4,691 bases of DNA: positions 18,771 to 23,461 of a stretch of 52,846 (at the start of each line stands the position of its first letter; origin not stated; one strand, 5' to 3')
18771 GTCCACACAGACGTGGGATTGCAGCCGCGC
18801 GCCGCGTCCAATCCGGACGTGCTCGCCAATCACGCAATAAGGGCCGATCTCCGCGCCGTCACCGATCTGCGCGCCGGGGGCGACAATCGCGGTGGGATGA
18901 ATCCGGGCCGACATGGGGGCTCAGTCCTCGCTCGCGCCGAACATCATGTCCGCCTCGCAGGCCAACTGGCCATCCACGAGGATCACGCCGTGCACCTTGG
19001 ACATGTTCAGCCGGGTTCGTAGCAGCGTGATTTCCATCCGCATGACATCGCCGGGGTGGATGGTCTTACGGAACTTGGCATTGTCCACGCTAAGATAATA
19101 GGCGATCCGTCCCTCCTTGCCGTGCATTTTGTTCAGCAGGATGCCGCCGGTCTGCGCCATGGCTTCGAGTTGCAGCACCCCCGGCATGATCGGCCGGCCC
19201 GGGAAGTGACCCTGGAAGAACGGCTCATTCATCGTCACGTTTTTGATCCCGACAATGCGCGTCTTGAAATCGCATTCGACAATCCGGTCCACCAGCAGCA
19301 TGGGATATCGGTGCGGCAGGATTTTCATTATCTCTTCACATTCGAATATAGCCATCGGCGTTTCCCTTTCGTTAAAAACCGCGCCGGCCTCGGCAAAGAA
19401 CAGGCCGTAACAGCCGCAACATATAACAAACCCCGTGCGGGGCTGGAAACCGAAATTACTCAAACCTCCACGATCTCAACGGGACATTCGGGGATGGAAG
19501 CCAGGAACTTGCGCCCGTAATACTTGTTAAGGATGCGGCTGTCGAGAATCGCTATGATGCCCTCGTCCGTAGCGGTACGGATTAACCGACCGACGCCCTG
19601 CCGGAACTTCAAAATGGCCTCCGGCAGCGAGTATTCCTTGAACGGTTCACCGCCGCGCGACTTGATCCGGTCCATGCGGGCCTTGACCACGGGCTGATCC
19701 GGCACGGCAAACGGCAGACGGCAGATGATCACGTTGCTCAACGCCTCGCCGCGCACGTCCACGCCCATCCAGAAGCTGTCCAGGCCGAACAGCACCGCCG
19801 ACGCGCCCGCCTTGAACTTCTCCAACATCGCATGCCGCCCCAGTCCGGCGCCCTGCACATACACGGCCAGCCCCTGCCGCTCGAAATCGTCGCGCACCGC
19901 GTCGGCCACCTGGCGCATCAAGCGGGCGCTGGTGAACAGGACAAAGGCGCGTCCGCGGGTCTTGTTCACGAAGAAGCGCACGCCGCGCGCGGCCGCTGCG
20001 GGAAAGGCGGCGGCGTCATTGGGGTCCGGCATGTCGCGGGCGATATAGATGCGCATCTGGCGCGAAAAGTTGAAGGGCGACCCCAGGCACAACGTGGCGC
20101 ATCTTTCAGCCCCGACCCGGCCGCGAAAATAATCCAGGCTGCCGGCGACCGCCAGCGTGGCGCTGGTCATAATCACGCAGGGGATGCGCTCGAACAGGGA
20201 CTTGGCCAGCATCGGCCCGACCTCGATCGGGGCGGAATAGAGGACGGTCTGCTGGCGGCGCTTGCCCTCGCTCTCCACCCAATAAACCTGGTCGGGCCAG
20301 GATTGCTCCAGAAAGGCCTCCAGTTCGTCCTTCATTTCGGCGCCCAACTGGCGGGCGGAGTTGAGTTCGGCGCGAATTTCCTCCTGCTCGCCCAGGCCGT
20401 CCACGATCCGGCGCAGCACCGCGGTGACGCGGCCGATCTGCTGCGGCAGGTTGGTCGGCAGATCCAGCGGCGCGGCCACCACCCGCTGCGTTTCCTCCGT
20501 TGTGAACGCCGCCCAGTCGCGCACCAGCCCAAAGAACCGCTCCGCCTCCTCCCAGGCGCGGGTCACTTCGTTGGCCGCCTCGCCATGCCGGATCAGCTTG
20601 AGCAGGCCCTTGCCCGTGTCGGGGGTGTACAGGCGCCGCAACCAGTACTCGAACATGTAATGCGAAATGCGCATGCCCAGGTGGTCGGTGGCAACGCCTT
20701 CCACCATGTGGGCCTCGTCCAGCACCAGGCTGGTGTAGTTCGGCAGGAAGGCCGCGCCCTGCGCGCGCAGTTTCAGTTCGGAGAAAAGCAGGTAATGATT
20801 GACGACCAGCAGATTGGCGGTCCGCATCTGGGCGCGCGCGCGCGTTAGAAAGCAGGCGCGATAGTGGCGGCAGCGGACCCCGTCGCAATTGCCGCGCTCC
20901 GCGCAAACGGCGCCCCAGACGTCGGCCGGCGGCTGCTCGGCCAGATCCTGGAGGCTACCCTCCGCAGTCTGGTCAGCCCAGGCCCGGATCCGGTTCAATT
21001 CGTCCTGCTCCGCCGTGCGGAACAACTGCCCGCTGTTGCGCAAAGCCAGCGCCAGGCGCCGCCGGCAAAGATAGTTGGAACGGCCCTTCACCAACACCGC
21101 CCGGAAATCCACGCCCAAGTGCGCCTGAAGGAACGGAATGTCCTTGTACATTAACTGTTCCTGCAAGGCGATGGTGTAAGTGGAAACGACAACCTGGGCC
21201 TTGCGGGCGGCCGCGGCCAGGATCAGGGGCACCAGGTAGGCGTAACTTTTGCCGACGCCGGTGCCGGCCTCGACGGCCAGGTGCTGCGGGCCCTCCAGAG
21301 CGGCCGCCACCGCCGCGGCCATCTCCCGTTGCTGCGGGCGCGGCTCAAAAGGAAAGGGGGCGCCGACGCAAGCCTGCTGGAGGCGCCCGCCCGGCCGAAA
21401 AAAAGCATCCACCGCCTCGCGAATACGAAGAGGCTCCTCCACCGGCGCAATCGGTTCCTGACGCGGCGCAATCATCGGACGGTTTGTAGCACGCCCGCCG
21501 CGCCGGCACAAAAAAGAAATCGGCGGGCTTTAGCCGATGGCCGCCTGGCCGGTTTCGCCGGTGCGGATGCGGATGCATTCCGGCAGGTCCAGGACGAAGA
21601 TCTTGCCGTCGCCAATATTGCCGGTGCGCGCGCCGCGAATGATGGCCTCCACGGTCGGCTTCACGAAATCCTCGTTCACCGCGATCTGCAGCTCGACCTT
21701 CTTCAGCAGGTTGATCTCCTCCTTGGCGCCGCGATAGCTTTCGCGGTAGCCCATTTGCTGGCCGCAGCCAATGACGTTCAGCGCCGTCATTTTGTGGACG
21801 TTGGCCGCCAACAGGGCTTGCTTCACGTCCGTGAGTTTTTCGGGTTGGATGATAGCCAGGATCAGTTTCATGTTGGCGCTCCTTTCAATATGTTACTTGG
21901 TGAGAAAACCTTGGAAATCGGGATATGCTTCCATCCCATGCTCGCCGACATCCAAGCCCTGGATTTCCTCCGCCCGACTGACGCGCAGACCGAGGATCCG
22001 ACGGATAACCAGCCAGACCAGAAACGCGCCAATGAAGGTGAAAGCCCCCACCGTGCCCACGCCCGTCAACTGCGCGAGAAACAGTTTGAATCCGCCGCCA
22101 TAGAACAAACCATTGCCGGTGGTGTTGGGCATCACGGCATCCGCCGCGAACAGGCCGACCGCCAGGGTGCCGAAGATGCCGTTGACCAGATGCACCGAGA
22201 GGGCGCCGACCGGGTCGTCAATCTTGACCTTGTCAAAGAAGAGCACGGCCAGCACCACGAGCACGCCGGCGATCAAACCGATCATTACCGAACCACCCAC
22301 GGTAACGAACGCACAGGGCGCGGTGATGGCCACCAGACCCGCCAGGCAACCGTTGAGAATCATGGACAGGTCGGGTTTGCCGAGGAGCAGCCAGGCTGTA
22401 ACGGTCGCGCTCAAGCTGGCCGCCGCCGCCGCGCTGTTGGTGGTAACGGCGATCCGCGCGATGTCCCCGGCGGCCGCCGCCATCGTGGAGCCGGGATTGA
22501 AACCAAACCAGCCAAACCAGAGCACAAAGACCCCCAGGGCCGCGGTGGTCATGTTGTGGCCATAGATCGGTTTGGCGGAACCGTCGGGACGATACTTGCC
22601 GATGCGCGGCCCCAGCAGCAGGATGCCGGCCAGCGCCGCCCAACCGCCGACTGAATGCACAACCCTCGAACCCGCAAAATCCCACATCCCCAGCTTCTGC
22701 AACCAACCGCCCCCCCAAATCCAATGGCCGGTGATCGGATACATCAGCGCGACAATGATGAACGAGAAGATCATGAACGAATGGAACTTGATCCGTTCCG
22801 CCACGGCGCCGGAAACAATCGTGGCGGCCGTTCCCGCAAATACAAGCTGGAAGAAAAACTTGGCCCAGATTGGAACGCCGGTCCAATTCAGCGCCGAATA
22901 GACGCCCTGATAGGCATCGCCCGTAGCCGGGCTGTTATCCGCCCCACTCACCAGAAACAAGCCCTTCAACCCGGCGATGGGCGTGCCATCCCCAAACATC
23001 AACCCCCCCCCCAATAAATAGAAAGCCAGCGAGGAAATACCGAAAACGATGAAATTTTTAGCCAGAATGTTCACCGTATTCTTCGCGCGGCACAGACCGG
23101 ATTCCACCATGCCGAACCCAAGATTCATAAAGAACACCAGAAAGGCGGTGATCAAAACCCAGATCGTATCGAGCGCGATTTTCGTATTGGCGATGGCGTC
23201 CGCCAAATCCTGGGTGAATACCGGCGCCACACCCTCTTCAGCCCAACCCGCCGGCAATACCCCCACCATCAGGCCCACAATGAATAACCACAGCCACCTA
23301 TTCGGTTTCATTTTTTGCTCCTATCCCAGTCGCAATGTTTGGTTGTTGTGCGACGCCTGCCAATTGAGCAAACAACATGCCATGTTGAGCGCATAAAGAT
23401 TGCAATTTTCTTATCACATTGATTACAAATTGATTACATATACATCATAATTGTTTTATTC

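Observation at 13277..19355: Lipid A genes fabZ-lpxA translationally fused to a minimal type II secretion core gspD-gspE-gspF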

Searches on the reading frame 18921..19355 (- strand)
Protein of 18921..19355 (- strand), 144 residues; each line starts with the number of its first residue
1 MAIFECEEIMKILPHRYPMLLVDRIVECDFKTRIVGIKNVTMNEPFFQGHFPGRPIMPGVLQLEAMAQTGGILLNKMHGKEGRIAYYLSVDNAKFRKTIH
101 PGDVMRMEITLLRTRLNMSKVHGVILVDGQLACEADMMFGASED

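Call 5: search_protein_families(library=pfam, proteins=[window:18921-19355:-])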
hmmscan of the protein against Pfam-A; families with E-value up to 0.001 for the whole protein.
window:18921-19355:- (144 aa): 1 family
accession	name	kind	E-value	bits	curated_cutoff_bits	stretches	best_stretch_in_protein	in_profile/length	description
PF07977.19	FabA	-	5.2e-35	120.5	23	1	13-135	1-137/138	FabA-like domain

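Call 6: search_protein_families(library=ncbifam, proteins=[window:18921-19355:-])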
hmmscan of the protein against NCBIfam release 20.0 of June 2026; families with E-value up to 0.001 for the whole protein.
window:18921-19355:- (144 aa): 6 families
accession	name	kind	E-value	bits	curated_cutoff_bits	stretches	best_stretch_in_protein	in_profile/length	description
NF009667.0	PRK13188.1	equivalog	3.6e-59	200.7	465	1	2-140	319-458/464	bifunctional UDP-3-O-[3-hydroxymyristoyl] N-acetylglucosamine deacetylase/3-hydroxyacyl-ACP dehydratase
NF000582.1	PRK00006.1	equivalog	5.1e-57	191.7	113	1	6-139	2-135/137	3-hydroxyacyl-ACP dehydratase FabZ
TIGR01750.1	fabZ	equivalog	5.1e-55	185.2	155.15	1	5-139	2-139/141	3-hydroxyacyl-ACP dehydratase FabZ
NF058663.1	cispen_cyc_AmcE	equivalog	4.8e-15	55.9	140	1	7-132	7-133/153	cispentacin biosynthesis cyclizing decarboxylase AmcE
NF003509.0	PRK05174.1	equivalog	3e-14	53.2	124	1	13-136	29-159/172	bifunctional 3-hydroxydecanoyl-ACP dehydratase/trans-2-decenoyl-ACP isomerase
TIGR01749.1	fabA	equivalog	1.9e-13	50.7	238.15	1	17-136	29-156/169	3-hydroxyacyl-[acyl-carrier-protein] dehydratase FabA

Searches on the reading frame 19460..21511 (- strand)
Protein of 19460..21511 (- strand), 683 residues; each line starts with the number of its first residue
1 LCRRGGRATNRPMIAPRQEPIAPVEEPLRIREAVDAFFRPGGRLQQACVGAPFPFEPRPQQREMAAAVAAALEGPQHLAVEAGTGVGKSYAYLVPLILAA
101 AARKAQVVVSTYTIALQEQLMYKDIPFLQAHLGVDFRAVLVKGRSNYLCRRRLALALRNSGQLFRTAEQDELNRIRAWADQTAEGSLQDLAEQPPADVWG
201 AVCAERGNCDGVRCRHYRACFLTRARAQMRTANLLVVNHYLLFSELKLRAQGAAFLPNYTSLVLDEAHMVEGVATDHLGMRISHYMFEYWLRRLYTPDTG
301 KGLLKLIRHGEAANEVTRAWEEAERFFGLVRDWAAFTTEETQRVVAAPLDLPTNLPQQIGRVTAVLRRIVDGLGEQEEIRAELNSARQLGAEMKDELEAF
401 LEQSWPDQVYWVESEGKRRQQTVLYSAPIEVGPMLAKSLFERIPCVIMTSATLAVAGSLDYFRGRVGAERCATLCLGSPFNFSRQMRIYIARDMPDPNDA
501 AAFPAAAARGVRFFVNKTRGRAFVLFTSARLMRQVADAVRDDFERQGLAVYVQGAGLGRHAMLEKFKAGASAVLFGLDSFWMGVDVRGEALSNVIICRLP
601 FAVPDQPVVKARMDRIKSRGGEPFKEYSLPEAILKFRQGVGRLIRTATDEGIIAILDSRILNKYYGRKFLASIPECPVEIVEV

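Call 5: search_protein_families(library=pfam, proteins=[window:19460-21511:-])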
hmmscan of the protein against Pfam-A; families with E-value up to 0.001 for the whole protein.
window:19460-21511:- (683 aa): 2 families
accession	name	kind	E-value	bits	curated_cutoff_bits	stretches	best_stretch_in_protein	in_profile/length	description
PF13307.12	Helicase_C_2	-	2.2e-45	155.2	25.3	1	514-675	4-169/170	Helicase C-terminal domain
PF00270.35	DEAD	-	3.6e-11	43.5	26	1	66-137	6-77/167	DEAD/DEAH box helicase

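Call 6: search_protein_families(library=ncbifam, proteins=[window:19460-21511:-])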
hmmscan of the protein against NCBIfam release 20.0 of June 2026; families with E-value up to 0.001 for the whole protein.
window:19460-21511:- (683 aa): 7 families
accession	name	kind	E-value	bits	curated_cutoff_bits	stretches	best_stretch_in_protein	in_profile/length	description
NF053712.1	repair_DEAH_YoaA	equivalog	5e-172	573.9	680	1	36-677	2-617/630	DNA repair helicase YoaA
NF005981.0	PRK08074.1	equivalog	4.1e-142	475.1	789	1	54-678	255-913/931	ATP-dependent DNA helicase DinG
NF008729.0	PRK11747.1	equivalog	7.3e-126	421.4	598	2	408-679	426-700/703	ATP-dependent DNA helicase DinG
TIGR01407.1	dinG_rel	hypoth_equivalog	1.9e-104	350.7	547.7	1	55-677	244-871/889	putative DnaQ family exonuclease/DinG family helicase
NF005569.0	PRK07246.1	equivalog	1.2e-51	175.9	794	2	383-674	516-798/820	bifunctional DnaQ family exonuclease/ATP-dependent helicase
TIGR03117.2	cas_csf4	equivalog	2.5e-30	105.4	400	2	51-185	123-250/800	type IV CRISPR-associated DEAD/DEAH-box helicase Csf4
TIGR00604.1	rad3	subfamily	3.9e-12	45.6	246.95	1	568-663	581-679/706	DNA repair helicase (rad3)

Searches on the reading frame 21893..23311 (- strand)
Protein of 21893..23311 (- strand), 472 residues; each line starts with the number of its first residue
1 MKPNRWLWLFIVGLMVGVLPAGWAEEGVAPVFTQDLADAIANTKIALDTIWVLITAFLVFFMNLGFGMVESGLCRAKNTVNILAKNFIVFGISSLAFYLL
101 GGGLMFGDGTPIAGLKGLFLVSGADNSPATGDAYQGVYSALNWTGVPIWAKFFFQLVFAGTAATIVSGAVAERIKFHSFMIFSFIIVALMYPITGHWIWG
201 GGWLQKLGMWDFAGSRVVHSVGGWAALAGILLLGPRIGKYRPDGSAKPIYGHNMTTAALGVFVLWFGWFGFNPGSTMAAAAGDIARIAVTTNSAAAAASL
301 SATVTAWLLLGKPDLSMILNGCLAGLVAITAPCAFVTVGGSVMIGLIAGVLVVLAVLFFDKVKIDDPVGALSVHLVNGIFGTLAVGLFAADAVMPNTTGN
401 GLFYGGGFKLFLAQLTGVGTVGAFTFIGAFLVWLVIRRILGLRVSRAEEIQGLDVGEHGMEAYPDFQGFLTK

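Call 5: search_protein_families(library=pfam, proteins=[window:21893-23311:-])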
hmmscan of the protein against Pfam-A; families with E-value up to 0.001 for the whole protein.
window:21893-23311:- (472 aa): 1 family
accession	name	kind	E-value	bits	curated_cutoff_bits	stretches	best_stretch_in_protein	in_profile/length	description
PF00909.26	Ammonium_transp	-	4.8e-121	404.7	23.2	1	51-463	2-399/399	Ammonium Transporter Family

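Call 6: search_protein_families(library=ncbifam, proteins=[window:21893-23311:-])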
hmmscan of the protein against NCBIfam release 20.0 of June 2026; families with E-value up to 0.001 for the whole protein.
window:21893-23311:- (472 aa): 3 families
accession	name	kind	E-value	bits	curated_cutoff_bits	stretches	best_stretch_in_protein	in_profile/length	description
TIGR03644.1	marine_trans_1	hypoth_equivalog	4.4e-127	424.2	514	1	46-466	2-404/404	probable ammonium transporter, marine subtype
TIGR00836.1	amt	subfamily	2.3e-124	415.4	343.3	1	48-463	1-406/406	ammonium transporter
NF007947.0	PRK10666.1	equivalog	4e-61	207.2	657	1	43-463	26-426/428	ammonium transporter AmtB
